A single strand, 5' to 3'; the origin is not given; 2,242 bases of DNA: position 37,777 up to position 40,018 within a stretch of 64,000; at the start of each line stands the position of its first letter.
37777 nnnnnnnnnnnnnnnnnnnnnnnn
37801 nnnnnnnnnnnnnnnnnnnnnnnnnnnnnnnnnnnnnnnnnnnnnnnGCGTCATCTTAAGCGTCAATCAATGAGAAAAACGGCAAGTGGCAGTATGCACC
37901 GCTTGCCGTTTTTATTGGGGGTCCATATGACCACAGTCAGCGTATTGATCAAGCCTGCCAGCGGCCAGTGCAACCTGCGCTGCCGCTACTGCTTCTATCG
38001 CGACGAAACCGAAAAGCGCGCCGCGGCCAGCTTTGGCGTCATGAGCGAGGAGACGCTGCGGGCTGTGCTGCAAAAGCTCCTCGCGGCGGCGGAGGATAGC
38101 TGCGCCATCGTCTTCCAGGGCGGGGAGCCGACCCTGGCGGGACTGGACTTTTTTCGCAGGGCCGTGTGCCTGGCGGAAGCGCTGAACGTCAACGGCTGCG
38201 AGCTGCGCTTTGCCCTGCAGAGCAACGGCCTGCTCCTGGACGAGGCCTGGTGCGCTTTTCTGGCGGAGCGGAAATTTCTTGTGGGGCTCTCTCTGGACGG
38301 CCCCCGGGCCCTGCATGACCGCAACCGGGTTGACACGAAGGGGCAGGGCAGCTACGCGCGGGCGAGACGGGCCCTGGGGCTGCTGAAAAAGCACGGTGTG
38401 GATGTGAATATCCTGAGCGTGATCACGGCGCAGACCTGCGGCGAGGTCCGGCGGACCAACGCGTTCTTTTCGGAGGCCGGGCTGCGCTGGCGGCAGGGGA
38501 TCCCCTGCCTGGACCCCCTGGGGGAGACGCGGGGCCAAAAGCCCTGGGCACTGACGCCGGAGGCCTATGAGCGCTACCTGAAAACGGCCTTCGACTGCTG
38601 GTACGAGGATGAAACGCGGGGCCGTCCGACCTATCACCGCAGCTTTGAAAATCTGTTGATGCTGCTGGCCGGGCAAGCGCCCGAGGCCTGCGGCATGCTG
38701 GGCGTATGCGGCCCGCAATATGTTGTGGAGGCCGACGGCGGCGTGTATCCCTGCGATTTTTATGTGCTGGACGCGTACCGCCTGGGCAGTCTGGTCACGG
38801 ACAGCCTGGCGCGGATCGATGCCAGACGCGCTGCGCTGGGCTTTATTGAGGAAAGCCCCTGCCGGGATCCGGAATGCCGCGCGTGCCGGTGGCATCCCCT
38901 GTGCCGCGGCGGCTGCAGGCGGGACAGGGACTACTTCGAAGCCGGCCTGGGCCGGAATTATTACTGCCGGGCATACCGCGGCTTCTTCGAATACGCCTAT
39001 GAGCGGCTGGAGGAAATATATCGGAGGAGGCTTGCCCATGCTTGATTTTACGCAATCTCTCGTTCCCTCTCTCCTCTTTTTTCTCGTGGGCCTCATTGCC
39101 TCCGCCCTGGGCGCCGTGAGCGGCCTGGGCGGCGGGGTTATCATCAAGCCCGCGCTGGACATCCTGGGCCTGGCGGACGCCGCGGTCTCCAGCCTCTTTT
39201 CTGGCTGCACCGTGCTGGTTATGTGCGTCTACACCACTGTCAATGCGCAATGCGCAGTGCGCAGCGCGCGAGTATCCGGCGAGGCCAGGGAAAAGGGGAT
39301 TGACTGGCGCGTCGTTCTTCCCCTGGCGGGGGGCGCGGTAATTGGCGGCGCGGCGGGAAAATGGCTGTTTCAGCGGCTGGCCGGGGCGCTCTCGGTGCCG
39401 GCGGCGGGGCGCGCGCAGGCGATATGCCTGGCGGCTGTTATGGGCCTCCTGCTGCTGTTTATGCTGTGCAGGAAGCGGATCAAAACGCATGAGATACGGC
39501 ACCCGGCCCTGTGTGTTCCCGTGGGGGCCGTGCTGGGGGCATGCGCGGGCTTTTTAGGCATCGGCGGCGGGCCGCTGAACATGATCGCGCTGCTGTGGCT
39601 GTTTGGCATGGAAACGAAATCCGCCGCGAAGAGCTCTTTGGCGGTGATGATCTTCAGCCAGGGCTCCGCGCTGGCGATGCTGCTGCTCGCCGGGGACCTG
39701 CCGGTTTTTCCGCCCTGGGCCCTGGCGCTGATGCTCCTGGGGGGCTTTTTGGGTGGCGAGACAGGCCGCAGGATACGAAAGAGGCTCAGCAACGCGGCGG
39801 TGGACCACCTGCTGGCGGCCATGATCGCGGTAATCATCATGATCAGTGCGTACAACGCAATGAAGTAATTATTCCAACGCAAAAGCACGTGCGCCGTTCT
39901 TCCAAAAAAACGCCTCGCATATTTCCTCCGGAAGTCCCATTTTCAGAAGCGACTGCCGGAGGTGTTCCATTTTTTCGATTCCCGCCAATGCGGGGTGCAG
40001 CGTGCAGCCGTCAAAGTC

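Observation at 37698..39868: SCIFF precursor paired with an anSME-type radical SAM enzyme and a TSUP permease instead of ScfB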

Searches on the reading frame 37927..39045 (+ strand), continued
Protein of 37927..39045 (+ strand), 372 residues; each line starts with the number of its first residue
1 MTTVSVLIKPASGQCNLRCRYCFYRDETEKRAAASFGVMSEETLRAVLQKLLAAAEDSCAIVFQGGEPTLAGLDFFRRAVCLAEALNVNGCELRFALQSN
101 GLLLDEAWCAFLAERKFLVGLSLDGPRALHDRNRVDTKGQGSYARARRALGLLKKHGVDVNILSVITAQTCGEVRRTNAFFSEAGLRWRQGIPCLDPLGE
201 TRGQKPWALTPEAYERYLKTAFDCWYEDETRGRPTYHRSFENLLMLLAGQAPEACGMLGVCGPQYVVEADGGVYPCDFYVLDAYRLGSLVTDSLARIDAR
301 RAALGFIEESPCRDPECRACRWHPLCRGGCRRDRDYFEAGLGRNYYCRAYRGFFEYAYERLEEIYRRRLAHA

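Call 41: search_protein_families(library=ncbifam, proteins=[P0002, P0004, P0026, P0003, P0013, P0035], max_evalue=1e-60)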
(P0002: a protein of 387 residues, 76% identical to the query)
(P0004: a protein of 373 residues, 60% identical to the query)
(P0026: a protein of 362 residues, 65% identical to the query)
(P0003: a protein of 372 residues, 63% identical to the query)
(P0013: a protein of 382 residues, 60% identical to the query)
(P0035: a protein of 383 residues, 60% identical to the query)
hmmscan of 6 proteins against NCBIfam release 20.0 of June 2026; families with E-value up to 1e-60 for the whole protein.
P0002 (387 aa): 2 families
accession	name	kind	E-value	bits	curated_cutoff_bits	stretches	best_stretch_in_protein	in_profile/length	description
NF010321.0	PRK13758.1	equivalog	5.4e-126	420.7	441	1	15-378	1-365/370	anaerobic sulfatase-maturase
TIGR03942.1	sulfatase_rSAM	equivalog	6.5e-106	354.4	349.45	1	20-379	2-361/363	anaerobic sulfatase maturase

P0004 (373 aa): 3 families
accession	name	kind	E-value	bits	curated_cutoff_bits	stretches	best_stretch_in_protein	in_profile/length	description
NF010321.0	PRK13758.1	equivalog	3.4e-129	431.2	441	1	1-361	1-362/370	anaerobic sulfatase-maturase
TIGR03942.1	sulfatase_rSAM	equivalog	9.6e-109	363.8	349.45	1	5-362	1-358/363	anaerobic sulfatase maturase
NF010308.0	PRK13745.1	equivalog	6.6e-66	222.9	484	1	3-369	12-393/412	anaerobic sulfatase-maturation protein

P0026 (362 aa): 2 families
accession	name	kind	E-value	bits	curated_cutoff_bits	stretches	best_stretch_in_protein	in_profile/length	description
NF010321.0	PRK13758.1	equivalog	1e-111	373.7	441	1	1-354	1-365/370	anaerobic sulfatase-maturase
TIGR03942.1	sulfatase_rSAM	equivalog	5.5e-102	341.5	349.45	1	5-354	1-360/363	anaerobic sulfatase maturase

P0003 (372 aa): 3 families
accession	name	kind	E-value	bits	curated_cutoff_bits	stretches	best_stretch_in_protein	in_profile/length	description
NF010321.0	PRK13758.1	equivalog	2.6e-127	425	441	1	1-364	1-365/370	anaerobic sulfatase-maturase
TIGR03942.1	sulfatase_rSAM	equivalog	9.4e-109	363.8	349.45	1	6-365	2-361/363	anaerobic sulfatase maturase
NF010308.0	PRK13745.1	equivalog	3.3e-65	220.6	484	1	3-362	12-386/412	anaerobic sulfatase-maturation protein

P0013 (382 aa): 3 families
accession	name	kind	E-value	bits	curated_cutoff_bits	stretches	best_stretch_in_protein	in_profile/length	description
NF010321.0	PRK13758.1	equivalog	3.7e-125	417.9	441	1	1-367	1-368/370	anaerobic sulfatase-maturase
TIGR03942.1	sulfatase_rSAM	equivalog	7.9e-104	347.6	349.45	1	6-364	2-360/363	anaerobic sulfatase maturase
NF010308.0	PRK13745.1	equivalog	2.2e-61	208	484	0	3-370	12-394/412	anaerobic sulfatase-maturation protein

P0035 (383 aa): 3 families
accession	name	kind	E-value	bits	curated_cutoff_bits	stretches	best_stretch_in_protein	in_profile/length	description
NF010321.0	PRK13758.1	equivalog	2.2e-122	408.8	441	1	1-362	1-363/370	anaerobic sulfatase-maturase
TIGR03942.1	sulfatase_rSAM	equivalog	6.8e-109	364.3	349.45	1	5-365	1-361/363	anaerobic sulfatase maturase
NF010308.0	PRK13745.1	equivalog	5.2e-62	210.1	484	1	3-362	12-386/412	anaerobic sulfatase-maturation protein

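Call 65: list_cluster_members(proteins=[P0001, P0121, P0241])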
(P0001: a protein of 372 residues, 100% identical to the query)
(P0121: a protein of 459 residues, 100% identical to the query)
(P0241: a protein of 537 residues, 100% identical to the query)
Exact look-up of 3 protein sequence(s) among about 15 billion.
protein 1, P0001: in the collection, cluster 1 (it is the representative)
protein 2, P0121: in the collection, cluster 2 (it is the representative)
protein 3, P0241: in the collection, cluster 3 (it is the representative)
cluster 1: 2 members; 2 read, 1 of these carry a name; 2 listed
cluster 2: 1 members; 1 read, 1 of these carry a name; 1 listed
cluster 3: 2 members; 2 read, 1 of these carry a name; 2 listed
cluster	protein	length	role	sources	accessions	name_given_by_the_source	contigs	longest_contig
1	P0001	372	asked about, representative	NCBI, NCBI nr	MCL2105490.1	MAG: SPASM domain-containing protein [Oscillospiraceae bacterium] | SPASM domain-containing protein [Oscillospiraceae bacterium]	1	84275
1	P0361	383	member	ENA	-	-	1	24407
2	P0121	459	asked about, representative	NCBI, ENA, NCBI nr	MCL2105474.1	MAG: thioether cross-link-forming SCIFF peptide maturase [Oscillospiraceae bacterium] | thioether cross-link-forming SCIFF peptide maturase [Oscillospiraceae bacterium]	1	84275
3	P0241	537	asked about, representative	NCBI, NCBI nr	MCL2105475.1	MAG: sulfatase-like hydrolase/transferase [Oscillospiraceae bacterium] | sulfatase-like hydrolase/transferase [Oscillospiraceae bacterium]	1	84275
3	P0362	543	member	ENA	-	-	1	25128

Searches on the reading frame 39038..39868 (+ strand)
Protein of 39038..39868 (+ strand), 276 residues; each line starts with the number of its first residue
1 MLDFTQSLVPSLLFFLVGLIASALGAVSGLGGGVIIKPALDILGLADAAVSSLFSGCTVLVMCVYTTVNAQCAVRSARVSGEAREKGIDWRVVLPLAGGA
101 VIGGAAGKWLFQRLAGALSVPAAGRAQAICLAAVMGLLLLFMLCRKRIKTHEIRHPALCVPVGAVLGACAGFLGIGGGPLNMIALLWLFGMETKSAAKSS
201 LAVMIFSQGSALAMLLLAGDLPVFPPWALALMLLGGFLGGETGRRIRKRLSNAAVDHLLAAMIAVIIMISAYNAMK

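Call 3: search_protein_families(library=ncbifam, proteins=[window:39038-39868:+], max_evalue=0.01)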
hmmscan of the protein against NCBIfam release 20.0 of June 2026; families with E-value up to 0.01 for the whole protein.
window:39038-39868:+ (276 aa): 0 families

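Call 4: search_protein_families(library=pfam, proteins=[window:39038-39868:+], max_evalue=0.01)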
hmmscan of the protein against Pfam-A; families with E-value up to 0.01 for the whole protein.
window:39038-39868:+ (276 aa): 1 family
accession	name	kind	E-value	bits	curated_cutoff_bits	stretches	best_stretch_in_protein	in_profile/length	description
PF01925.25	TauE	-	1.2e-31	110.6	32.6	1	14-267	1-234/237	Sulfite exporter TauE/SafE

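Call 15: find_encoding_contigs(protein=window:39038-39868:+, flank=10000, max_places=10)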
Protein window:39038-39868:+ (276 aa): 1 contig read that carries it; 1 place shown.
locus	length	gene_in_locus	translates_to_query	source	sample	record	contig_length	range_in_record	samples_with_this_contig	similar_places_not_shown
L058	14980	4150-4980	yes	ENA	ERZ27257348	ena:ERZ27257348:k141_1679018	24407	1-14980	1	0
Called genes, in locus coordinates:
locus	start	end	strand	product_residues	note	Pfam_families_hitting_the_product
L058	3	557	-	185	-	?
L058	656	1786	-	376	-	PF00155:Aminotran_1_2 (weak), PF00266:Aminotran_5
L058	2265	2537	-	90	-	-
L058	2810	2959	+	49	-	PF13165:SCIFF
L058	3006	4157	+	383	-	PF04055:Radical_SAM, PF13186:SPASM (weak)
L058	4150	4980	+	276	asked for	PF01925:TauE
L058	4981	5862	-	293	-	PF01244:Peptidase_M19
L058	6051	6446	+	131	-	PF01245:Ribosomal_L19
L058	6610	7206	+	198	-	PF10502:Peptidase_S26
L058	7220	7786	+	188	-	PF10502:Peptidase_S26, PF00717:Peptidase_S24 (weak)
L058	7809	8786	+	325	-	PF01926:MMR_HSR1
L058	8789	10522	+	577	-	PF00149:Metallophos (weak), PF00535:Glycos_transf_2, PF10111:Glyco_tranf_2_2 (weak), PF13641:Glyco_tranf_2_3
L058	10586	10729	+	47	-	-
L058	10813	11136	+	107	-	PF06153:CdAMP_rec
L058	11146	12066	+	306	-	PF13177:DNA_pol3_delta2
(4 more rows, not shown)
